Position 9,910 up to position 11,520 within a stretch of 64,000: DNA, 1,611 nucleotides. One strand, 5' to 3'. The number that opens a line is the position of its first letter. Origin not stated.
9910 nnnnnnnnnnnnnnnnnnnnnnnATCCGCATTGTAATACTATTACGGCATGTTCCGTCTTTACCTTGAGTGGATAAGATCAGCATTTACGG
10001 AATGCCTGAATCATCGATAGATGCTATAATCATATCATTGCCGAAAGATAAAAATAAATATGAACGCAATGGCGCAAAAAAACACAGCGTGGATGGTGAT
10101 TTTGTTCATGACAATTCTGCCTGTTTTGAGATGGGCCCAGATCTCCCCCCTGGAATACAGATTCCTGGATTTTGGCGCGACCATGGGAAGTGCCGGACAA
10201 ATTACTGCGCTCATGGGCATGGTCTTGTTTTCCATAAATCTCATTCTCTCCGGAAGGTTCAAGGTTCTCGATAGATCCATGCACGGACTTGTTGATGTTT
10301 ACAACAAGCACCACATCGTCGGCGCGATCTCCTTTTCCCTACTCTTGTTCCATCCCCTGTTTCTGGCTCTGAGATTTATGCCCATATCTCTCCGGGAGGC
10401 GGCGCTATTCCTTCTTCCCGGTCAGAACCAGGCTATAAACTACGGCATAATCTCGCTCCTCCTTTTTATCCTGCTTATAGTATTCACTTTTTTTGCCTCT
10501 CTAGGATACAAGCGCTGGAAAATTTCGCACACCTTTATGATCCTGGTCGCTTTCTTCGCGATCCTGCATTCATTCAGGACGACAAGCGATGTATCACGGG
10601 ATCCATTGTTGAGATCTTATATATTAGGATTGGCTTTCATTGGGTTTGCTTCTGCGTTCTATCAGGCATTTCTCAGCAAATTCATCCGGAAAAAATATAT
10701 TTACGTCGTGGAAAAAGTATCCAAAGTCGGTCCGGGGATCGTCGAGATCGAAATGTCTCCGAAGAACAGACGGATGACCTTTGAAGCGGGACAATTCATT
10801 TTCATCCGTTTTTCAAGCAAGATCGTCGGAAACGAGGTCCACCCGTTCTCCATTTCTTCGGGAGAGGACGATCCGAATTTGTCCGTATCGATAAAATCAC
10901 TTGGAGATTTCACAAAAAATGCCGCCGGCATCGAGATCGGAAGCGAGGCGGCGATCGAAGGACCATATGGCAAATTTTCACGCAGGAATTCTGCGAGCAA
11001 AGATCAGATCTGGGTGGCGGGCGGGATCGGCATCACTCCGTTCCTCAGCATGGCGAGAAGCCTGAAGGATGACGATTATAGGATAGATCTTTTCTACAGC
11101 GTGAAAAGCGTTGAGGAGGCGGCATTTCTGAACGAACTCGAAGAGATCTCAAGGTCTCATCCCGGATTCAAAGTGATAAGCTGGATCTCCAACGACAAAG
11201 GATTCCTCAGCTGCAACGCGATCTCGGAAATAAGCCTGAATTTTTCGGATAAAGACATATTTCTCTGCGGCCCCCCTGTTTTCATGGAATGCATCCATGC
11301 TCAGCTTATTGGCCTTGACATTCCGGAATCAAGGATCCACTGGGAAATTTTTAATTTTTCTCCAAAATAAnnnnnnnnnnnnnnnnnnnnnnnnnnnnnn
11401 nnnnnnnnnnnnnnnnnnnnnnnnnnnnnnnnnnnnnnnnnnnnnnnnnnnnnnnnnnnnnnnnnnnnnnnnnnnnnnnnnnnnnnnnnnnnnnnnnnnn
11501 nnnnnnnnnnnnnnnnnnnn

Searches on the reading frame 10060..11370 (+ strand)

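Call 66: search_protein_families(library=ncbifam, proteins=[window:10060-11370:+], max_evalue=0.00001)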
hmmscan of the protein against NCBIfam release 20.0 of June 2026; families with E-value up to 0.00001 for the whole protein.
window:10060-11370:+ (436 aa): 19 families
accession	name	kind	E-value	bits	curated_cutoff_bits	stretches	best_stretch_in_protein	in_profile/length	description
NF009805.0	PRK13289.1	equivalog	4.7e-23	81.7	432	1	224-431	166-392/399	NO-inducible flavohemoprotein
NF040810.1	BenC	equivalog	1.5e-22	80.2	430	1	210-432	102-331/333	benzoate 1,2-dioxygenase electron transfer component BenC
NF045803.1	MethMoxFADbindMmoC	equivalog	2.2e-20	72.7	500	1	212-431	106-340/343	aromatic/alkene monooxygenase hydroxylase FAD-binding subunit MmoC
NF000796.0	PRK00054.1-1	equivalog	3.5e-18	65.8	224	1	236-414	24-187/254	dihydroorotate dehydrogenase electron transfer subunit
NF058606.1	GlBtMonoRdsGbcB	equivalog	6.4e-17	61.5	500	1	241-435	43-251/362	glycine betaine monooxygenase reductase subunit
TIGR02160.1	PA_CoA_Oxy5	hypoth_equivalog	1.9e-15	56.6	420.8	1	237-433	29-243/352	1,2-phenylacetyl-CoA epoxidase subunit PaaE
NF007964.0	PRK10684.1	equivalog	4.1e-14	52.3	383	1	241-432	37-238/333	NADH oxidoreductase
NF008822.0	PRK11872.1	equivalog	7.7e-13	48.1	402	1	196-433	94-337/341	anthranilate 1,2-dioxygenase electron transfer component AntC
NF006220.0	PRK08345.1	subfamily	8.9e-12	44.8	395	1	236-416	38-236/294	cytochrome-c3 hydrogenase subunit gamma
NF000798.0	PRK00054.1-3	equivalog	2.1e-10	40.7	219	1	220-412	13-190/244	dihydroorotate dehydrogenase electron transfer subunit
NF005963.0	PRK08051.1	equivalog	2.8e-10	39.9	230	1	217-416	8-214/233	NAD(P)H-flavin reductase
NF052252.1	flav_redu_LuxG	exception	3.9e-10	39.3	340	1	217-417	5-214/232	flavin mononucleotide reductase LuxG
NF040830.1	sulfhyd_ShyC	equivalog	7.1e-10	38.5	600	1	236-360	34-157/288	NAD(P)-dependent hydrogenase/sulfhydrogenase 2 subunit gamma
NF004862.0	PRK06222.1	subfamily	2.2e-08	34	220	1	224-368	11-153/281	sulfide/dihydroorotate dehydrogenase-like FAD/NAD-binding protein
NF000799.0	PRK00054.1-4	equivalog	6.4e-08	32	314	1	210-413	3-203/258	dihydroorotate dehydrogenase electron transfer subunit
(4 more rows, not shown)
